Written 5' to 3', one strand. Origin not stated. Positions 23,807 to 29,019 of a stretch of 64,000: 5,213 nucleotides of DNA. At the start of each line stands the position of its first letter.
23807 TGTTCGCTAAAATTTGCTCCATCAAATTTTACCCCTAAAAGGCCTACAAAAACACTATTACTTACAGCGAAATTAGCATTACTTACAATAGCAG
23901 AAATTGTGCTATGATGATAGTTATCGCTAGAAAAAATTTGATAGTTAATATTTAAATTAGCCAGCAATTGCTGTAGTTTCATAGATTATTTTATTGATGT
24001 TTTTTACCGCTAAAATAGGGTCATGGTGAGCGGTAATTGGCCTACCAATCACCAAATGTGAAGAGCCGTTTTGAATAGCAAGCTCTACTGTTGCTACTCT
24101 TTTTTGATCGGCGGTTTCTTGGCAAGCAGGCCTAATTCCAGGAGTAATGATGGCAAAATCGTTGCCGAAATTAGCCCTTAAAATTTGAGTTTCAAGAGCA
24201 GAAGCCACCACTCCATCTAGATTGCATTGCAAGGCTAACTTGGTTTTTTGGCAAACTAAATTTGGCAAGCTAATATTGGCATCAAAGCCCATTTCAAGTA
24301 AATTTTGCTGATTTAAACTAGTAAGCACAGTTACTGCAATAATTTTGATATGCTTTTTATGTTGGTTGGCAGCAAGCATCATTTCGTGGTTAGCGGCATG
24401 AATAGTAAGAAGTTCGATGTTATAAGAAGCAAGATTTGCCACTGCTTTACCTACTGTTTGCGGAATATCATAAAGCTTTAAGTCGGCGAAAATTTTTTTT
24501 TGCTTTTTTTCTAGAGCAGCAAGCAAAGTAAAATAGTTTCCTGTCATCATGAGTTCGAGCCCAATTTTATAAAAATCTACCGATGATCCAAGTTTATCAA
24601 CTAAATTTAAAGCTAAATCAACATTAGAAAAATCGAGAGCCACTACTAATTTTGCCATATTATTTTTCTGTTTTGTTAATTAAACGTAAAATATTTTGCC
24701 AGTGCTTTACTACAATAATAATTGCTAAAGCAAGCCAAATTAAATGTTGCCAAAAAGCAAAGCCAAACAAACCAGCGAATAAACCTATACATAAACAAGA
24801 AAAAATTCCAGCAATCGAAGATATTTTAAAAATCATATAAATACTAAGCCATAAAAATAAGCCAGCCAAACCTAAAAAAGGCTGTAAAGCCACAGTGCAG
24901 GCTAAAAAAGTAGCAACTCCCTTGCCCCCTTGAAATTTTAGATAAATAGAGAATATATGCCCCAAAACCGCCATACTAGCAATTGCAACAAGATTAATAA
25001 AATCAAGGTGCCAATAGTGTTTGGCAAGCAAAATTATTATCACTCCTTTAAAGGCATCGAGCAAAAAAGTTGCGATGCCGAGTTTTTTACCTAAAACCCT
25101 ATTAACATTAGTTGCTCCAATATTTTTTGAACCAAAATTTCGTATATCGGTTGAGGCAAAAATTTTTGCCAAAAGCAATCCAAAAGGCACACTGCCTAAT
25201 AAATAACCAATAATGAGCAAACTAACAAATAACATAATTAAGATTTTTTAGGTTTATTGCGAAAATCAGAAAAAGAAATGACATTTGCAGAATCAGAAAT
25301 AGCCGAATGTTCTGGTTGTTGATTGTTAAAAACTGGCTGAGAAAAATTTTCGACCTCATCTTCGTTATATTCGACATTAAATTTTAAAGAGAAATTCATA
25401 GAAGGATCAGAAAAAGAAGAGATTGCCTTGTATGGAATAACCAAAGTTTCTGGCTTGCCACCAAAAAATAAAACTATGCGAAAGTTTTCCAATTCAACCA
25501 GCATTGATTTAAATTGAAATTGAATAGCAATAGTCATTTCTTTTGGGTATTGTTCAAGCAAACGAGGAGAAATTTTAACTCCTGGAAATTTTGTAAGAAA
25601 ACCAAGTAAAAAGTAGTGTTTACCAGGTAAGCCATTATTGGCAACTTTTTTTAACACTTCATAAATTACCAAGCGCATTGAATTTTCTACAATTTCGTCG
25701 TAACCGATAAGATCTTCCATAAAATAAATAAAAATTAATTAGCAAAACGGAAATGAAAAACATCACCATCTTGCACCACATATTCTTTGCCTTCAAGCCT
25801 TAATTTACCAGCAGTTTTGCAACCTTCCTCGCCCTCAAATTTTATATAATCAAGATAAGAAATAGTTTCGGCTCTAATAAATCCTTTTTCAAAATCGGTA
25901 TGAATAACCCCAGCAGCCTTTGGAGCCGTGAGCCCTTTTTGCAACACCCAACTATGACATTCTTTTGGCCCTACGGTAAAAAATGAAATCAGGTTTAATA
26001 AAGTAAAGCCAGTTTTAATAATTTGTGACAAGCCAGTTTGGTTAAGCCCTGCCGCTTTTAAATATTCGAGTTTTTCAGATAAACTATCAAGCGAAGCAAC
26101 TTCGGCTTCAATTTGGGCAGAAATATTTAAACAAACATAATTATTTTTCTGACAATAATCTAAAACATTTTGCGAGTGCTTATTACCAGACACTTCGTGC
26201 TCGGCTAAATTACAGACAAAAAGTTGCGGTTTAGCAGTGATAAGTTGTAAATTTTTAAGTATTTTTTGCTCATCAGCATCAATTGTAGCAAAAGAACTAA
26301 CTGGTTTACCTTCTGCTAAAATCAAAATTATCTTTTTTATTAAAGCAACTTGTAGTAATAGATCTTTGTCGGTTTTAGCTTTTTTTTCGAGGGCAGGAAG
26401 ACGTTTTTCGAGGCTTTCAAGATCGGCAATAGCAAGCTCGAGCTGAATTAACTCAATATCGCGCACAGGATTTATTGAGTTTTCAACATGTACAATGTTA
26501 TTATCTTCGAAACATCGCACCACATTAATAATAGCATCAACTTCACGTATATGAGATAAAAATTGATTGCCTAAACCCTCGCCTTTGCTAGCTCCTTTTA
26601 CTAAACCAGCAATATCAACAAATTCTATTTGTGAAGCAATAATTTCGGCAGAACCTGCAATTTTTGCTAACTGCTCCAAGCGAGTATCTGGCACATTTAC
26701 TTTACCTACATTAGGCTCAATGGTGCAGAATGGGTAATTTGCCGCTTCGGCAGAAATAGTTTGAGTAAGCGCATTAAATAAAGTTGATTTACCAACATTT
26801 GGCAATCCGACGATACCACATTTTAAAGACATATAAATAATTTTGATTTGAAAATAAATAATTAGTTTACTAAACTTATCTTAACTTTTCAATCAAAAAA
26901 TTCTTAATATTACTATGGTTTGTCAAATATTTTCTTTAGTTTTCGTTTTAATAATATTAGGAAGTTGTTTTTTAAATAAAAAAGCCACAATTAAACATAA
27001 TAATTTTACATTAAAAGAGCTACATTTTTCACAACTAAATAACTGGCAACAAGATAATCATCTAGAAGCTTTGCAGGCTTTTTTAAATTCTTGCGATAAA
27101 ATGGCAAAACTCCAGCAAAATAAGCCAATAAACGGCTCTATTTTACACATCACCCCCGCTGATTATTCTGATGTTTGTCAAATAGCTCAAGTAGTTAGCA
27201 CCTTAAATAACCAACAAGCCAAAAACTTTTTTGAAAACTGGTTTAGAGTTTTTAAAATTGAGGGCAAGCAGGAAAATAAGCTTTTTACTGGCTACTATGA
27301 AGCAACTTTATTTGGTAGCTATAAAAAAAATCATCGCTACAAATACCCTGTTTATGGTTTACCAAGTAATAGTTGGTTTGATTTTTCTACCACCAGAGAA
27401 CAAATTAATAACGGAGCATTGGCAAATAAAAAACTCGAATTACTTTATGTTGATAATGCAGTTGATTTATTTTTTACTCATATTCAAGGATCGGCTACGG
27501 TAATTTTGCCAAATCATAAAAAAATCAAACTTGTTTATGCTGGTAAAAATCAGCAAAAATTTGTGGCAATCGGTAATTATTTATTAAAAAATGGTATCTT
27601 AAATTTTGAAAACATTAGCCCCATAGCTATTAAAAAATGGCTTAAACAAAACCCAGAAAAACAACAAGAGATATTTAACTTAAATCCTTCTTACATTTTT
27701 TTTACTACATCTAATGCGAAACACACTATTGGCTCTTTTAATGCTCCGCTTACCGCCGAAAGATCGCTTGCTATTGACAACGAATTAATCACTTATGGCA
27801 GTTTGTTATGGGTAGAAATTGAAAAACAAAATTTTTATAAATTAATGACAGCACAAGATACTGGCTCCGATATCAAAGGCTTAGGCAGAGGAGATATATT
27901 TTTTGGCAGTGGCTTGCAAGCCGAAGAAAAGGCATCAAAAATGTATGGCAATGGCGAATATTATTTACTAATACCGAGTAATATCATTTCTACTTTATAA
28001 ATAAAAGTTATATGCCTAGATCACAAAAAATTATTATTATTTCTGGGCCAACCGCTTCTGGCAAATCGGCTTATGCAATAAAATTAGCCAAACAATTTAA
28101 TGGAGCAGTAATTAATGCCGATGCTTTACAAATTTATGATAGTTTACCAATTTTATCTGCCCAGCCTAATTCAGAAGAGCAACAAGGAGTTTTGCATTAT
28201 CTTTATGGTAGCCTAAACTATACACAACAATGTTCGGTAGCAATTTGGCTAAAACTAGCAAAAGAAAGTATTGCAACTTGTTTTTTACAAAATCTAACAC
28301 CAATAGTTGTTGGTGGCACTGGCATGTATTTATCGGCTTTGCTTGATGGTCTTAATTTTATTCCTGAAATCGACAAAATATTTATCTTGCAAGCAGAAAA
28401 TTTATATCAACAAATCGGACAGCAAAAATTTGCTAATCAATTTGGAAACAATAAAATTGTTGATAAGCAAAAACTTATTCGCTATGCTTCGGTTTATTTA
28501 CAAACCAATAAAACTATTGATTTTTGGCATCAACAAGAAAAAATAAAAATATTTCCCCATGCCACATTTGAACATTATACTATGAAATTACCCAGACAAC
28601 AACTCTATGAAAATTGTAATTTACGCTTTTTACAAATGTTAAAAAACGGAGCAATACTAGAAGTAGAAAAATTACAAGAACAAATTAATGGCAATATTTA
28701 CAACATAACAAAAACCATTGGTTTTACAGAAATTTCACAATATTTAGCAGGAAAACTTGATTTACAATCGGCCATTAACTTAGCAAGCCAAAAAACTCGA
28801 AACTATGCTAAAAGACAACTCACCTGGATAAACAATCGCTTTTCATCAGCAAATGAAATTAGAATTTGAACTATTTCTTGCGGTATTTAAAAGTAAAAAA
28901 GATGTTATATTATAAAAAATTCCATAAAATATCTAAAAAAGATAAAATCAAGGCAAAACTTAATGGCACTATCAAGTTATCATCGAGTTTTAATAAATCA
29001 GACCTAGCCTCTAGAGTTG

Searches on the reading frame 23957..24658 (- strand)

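Call 36: search_protein_families(library=pfam, proteins=[window:23957-24658:-], max_evalue=0.00001)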
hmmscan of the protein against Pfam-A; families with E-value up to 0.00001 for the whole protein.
window:23957-24658:- (233 aa): 1 family
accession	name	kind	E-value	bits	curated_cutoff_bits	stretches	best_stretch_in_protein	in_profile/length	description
PF00215.30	OMPdecase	-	1.3e-44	153.1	27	1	3-220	2-220/221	Orotidine 5'-phosphate decarboxylase / HUMPS family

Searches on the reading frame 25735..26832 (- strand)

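Call 36: search_protein_families(library=pfam, proteins=[window:25735-26832:-], max_evalue=0.00001)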
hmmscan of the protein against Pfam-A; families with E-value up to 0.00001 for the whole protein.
window:25735-26832:- (365 aa): 3 families
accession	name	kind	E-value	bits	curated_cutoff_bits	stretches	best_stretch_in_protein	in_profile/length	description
PF06071.19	YchF-GTPase_C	-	3.7e-37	126.8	27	1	281-363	1-83/84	Protein of unknown function (DUF933)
PF01926.29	MMR_HSR1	-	2e-24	86.3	21.9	1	5-118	2-94/113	50S ribosome-binding GTPase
PF02421.24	FeoB_N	-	6.4e-09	35.9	27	1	5-52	3-49/156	Ferrous iron transport protein B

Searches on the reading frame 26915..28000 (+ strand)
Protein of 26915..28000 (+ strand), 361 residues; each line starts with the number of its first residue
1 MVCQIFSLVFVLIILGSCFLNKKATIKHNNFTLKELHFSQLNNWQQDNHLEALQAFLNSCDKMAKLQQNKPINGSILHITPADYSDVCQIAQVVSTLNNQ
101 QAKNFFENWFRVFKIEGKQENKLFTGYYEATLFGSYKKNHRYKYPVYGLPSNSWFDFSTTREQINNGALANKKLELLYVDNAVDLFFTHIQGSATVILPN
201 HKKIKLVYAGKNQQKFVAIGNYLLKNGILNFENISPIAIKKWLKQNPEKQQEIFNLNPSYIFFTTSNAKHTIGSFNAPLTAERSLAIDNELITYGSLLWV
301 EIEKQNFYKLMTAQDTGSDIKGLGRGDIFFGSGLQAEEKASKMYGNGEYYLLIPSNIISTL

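Call 36: search_protein_families(library=pfam, proteins=[window:26915-28000:+], max_evalue=0.00001)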
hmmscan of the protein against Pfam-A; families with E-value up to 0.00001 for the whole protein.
window:26915-28000:+ (361 aa): 2 families
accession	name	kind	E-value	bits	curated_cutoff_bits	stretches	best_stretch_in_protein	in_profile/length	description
PF03562.22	MltA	-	3.8e-39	134.8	24.3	1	123-263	1-162/163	MltA specific insert domain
PF06725.17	3D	-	1.5e-17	64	23.8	1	283-352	1-71/72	3D domain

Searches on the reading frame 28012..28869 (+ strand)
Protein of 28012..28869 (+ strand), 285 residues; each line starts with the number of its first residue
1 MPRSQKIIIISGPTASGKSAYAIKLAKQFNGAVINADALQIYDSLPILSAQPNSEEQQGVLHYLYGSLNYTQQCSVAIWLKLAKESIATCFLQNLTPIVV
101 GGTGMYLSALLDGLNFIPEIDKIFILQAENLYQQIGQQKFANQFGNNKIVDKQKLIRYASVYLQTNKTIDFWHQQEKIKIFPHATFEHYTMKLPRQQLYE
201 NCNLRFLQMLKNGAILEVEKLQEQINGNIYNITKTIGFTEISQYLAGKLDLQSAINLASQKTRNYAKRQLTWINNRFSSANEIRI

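Call 36: search_protein_families(library=pfam, proteins=[window:28012-28869:+], max_evalue=0.00001)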
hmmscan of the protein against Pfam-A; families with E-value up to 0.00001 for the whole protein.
window:28012-28869:+ (285 aa): 2 families
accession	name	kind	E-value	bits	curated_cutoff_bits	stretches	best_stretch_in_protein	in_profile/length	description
PF01715.23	IPPT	-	4.5e-53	180.8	23.6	1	40-275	1-242/243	IPP transferase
PF01745.22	IPT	-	9.7e-08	32.1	20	1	6-60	2-56/233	Isopentenyl transferase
